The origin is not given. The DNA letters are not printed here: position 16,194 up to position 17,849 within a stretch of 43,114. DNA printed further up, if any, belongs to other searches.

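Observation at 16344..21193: Alternating adenylate-forming ligase/GT4 cassettes next to uronate precursor genes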

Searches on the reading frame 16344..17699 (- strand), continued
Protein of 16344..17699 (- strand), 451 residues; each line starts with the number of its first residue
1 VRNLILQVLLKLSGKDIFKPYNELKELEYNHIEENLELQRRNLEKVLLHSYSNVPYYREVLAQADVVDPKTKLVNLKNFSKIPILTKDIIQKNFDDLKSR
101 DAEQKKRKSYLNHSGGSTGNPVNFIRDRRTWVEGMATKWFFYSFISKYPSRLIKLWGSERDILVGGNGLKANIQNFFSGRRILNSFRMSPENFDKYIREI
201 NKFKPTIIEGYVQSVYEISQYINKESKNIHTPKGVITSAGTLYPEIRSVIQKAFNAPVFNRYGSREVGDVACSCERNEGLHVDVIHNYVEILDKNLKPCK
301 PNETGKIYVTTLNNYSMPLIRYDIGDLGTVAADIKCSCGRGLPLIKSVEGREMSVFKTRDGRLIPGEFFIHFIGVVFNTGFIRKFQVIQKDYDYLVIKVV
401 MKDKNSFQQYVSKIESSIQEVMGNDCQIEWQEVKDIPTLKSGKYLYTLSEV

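Call 39: fold_search(model_id=the predicted structure, library=pdb)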
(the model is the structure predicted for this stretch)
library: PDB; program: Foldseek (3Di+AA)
matches with E <= 10: 1732; with E <= 0.001: 543
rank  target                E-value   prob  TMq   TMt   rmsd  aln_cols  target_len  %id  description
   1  4r1l_B                4.4e-29  1.00  0.66  0.70   7.2       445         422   20  Crystal structure of a Putative Acyl-CoA ligase (BT_0428) from Bacteroides thetaiotaomicron VPI-5482 at 2.42 A resolut (released 2014-08-27)
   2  4r1m_A                1.8e-28  1.00  0.63  0.65   9.8       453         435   20  Crystal structure of a Putative Acyl-CoA ligase (BT_0428) from Bacteroides thetaiotaomicron VPI-5482 at 2.48 A resolut (released 2014-08-27)
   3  4r1m_B                3.0e-28  1.00  0.65  0.69   7.2       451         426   19  Crystal structure of a Putative Acyl-CoA ligase (BT_0428) from Bacteroides thetaiotaomicron VPI-5482 at 2.48 A resolut (released 2014-08-27)
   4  4rvn_B                3.8e-28  1.00  0.65  0.69   7.3       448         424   20  Crystal structure of a Putative Acyl-CoA ligase (BT_0428) from Bacteroides thetaiotaomicron VPI-5482 at 2.20 A resolut (released 2015-01-21)
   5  2y27_B                9.6e-28  1.00  0.65  0.69   7.1       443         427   19  crystal structure of PaaK1 in complex with ATP from Burkholderia cenocepacia (released 2011-05-04)
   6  4rvo_B                1.2e-27  1.00  0.65  0.69   7.1       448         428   20  Crystal structure of a Putative Acyl-CoA ligase (BT_0428) from Bacteroides thetaiotaomicron VPI-5482 at 2.41 A resolut (released 2014-12-31)
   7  4rvo_D                1.2e-27  1.00  0.65  0.68   7.2       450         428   20  Crystal structure of a Putative Acyl-CoA ligase (BT_0428) from Bacteroides thetaiotaomicron VPI-5482 at 2.41 A resolut (released 2014-12-31)
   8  4r1m_D                1.2e-27  1.00  0.65  0.68   7.2       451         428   19  Crystal structure of a Putative Acyl-CoA ligase (BT_0428) from Bacteroides thetaiotaomicron VPI-5482 at 2.48 A resolut (released 2014-08-27)
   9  4rvn_D                1.3e-27  1.00  0.64  0.67   7.4       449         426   20  Crystal structure of a Putative Acyl-CoA ligase (BT_0428) from Bacteroides thetaiotaomicron VPI-5482 at 2.20 A resolut (released 2015-01-21)
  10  2y27_A                1.6e-27  1.00  0.65  0.69   7.1       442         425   20  crystal structure of PaaK1 in complex with ATP from Burkholderia cenocepacia (released 2011-05-04)
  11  4r1m_C                1.8e-27  1.00  0.62  0.65   9.9       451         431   21  Crystal structure of a Putative Acyl-CoA ligase (BT_0428) from Bacteroides thetaiotaomicron VPI-5482 at 2.48 A resolut (released 2014-08-27)
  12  4r1l_C                3.3e-27  1.00  0.62  0.64  10.1       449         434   21  Crystal structure of a Putative Acyl-CoA ligase (BT_0428) from Bacteroides thetaiotaomicron VPI-5482 at 2.42 A resolut (released 2014-08-27)
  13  2y4o_B                6.9e-27  1.00  0.60  0.63   9.9       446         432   20  Crystal Structure of PaaK2 in complex with phenylacetyl adenylate (released 2011-03-09)
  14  2y4o_A                8.3e-27  1.00  0.60  0.63   9.8       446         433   21  Crystal Structure of PaaK2 in complex with phenylacetyl adenylate (released 2011-03-09)
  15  4r1l_A                1.0e-26  1.00  0.62  0.65   9.8       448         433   20  Crystal structure of a Putative Acyl-CoA ligase (BT_0428) from Bacteroides thetaiotaomicron VPI-5482 at 2.42 A resolut (released 2014-08-27)
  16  4r1l_D                1.4e-26  1.00  0.64  0.68   7.3       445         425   20  Crystal structure of a Putative Acyl-CoA ligase (BT_0428) from Bacteroides thetaiotaomicron VPI-5482 at 2.42 A resolut (released 2014-08-27)
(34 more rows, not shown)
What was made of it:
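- Closest known: Phenylacetate-CoA ligase PaaK. Same: The two-domain fold is the same (Foldseek E 1e-29 to 1e-26, TM 0.60-0.70; call 39).
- Among the fold matches are PaaK-family enzymes from natural-product pathways (ClxA, NatL2, AjiA1; call 39).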

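Call 40: search_dna_similar(query=window:16344-17699:-, collection=plasmids, mode=protein, max_rows=40, max_evalue=1e-10)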
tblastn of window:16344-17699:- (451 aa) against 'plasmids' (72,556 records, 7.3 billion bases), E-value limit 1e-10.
Records with a match: 87; places in all: 93; records where one place covers at least 80% of the query: 55.
Best place of each record, by identity: <60% 87.
By first word of the organism name: Clostridium 30; Haloarcula 5; Bacillus 4; Cytobacillus 4; Variovorax 4; Nitratidesulfovibrio 4; Vibrio 3; Deinococcus 2; Methanosarcina 2; Streptomyces 2; and 24 more.
By predicted mobility (MOB-suite, as given by PLSDB): non-mobilizable 50; mobilizable 33; conjugative 4.
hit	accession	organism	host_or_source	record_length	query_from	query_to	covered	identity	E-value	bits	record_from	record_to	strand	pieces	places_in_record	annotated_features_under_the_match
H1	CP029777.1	Deinococcus actinosclerus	mixed culture,wastewater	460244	46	449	90%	37.3%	9e-87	296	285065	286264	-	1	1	capsule biosynthesis protein CapK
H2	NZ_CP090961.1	Mariluticola halotolerans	sea sediment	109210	9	451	98%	31.0%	3e-58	214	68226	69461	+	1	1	hypothetical protein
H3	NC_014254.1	Methanohalobium evestigatum Z-7303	-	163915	45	451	90%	33.6%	2e-64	232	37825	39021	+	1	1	phenylacetate--CoA ligase family protein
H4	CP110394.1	Burkholderia sp. JSH-S8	Tetrastigma hemsleyanum Diels et Gilg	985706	11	451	98%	28.4%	2e-49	188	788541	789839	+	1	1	AMP-binding protein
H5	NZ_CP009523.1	Methanosarcina sp. Kolksee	-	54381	46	451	90%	28.4%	5e-40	160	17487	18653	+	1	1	phenylacetate--CoA ligase family protein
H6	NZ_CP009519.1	Methanosarcina vacuolata Z-761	-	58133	46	451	90%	28.4%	6e-40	160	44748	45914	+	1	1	phenylacetate--CoA ligase family protein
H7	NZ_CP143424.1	Roseobacter litoralis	Fucus vesiculosus var. spiralis,cell ...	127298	45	443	88%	28.2%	2e-43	171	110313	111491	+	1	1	glycosyltransferase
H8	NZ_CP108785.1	Embleya sp. NBC_00888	-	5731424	18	443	94%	24.5%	3e-24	113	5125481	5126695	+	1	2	none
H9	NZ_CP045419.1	Pseudoalteromonas sp. THAF3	pure culture,Surface of a polyethylene ...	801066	23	451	95%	23.9%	1e-20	102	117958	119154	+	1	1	phenylacetate--CoA ligase family protein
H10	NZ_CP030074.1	Streptomyces cadmiisoli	Whole organism,soil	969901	47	418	82%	27.5%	1e-28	127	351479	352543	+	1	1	AMP-binding protein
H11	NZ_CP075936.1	Clostridium perfringens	feces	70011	73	446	83%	27.2%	1e-14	84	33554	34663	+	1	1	hypothetical protein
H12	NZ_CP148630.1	Clostridium perfringens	Homo sapiens,single cell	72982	73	446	83%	27.2%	1e-14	84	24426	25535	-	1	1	hypothetical protein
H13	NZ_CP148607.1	Clostridium perfringens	Homo sapiens,single cell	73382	73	446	83%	27.2%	1e-14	84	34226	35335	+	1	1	hypothetical protein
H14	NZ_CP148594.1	Clostridium perfringens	-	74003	73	446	83%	27.2%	1e-14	84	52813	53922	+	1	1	hypothetical protein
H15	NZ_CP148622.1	Clostridium perfringens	Homo sapiens,single cell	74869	73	446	83%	27.2%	1e-14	84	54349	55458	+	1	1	hypothetical protein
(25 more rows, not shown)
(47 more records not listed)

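Call 41: search_dna_similar(query=window:16344-17699:-, collection=plasmids, mode=protein, max_rows=60, max_evalue=1e-15)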
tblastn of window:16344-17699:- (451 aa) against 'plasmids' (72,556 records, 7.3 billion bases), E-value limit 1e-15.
Records with a match: 32; places in all: 36; records where one place covers at least 80% of the query: 24.
Best place of each record, by identity: <60% 32.
By first word of the organism name: Bacillus 4; Haloarcula 3; Cytobacillus 3; Vibrio 3; Deinococcus 2; Methanosarcina 2; Natrinema 2; Mariluticola 1; Methanohalobium 1; Burkholderia 1; and 10 more.
By predicted mobility (MOB-suite, as given by PLSDB): non-mobilizable 29; mobilizable 2; conjugative 1.
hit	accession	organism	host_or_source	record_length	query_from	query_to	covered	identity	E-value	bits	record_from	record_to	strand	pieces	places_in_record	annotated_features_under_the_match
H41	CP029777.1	Deinococcus actinosclerus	mixed culture,wastewater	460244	46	449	90%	37.3%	9e-87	296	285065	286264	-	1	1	capsule biosynthesis protein CapK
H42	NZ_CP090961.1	Mariluticola halotolerans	sea sediment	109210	9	451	98%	31.0%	3e-58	214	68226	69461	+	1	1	hypothetical protein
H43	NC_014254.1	Methanohalobium evestigatum Z-7303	-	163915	45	451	90%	33.6%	2e-64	232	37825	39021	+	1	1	phenylacetate--CoA ligase family protein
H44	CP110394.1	Burkholderia sp. JSH-S8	Tetrastigma hemsleyanum Diels et Gilg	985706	11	451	98%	28.4%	2e-49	188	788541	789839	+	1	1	AMP-binding protein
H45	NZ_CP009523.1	Methanosarcina sp. Kolksee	-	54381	46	451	90%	28.4%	5e-40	160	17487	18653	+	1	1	phenylacetate--CoA ligase family protein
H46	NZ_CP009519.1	Methanosarcina vacuolata Z-761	-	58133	46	451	90%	28.4%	6e-40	160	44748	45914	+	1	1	phenylacetate--CoA ligase family protein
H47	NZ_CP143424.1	Roseobacter litoralis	Fucus vesiculosus var. spiralis,cell ...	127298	45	443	88%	28.2%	2e-43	171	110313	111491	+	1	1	glycosyltransferase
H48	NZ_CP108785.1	Embleya sp. NBC_00888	-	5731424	18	443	94%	24.5%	3e-24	113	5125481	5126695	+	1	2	none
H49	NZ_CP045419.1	Pseudoalteromonas sp. THAF3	pure culture,Surface of a polyethylene ...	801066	23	451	95%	23.9%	1e-20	102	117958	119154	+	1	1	phenylacetate--CoA ligase family protein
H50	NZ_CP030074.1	Streptomyces cadmiisoli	Whole organism,soil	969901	47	418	82%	27.5%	1e-28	127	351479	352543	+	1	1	AMP-binding protein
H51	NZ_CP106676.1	Bacillus cereus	cell culture,soil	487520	46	400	79%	28.2%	6e-29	127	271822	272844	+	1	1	AMP-binding protein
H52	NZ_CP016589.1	Bacillus thuringiensis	Mono isolate,Ginseng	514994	46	400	79%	28.2%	6e-29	127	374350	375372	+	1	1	AMP-binding protein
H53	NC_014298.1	Halalkalicoccus jeotgali B3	-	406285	64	451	86%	25.4%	1e-22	108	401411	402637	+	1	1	phenylacetate--CoA ligase family protein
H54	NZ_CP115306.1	Bacillus cereus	microbe,Penaeus vannamei pond water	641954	52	433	85%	25.6%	2e-16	90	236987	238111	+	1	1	AMP-binding protein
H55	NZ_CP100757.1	Natrinema gelatinilyticum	marine sediment,sediment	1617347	74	451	84%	25.5%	4e-26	119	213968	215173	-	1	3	record has no annotation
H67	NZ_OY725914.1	Bacteroides finegoldii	-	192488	45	376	74%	25.6%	3e-16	89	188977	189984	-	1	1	phenylacetate--CoA ligase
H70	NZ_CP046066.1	Vibrio sp. THAF191d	pure culture,Surface of a polyethylene ...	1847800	175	443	60%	26.3%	2e-17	93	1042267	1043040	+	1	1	none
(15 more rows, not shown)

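Call 42: get_annotated_region(hit=H70, flank=14000)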
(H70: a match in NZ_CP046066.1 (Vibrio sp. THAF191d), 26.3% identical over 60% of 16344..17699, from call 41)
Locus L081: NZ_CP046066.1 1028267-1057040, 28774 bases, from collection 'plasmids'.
description: Vibrio sp. THAF191d plasmid pTHAF191d_b, complete sequence
organism: Vibrio sp. THAF191d (NCBI taxid 2661922)
taxonomy: Bacteria; Pseudomonadota; Gammaproteobacteria; Vibrionales; Vibrionaceae; Vibrio; Vibrio sp. THAF191d
host: -; source: pure culture,Surface of a polyethylene microplastic particle present in tank 6 of a marine aquarium ...; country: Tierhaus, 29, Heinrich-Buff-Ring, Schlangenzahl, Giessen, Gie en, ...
typing (MOB-suite, as given by PLSDB): non-mobilizable
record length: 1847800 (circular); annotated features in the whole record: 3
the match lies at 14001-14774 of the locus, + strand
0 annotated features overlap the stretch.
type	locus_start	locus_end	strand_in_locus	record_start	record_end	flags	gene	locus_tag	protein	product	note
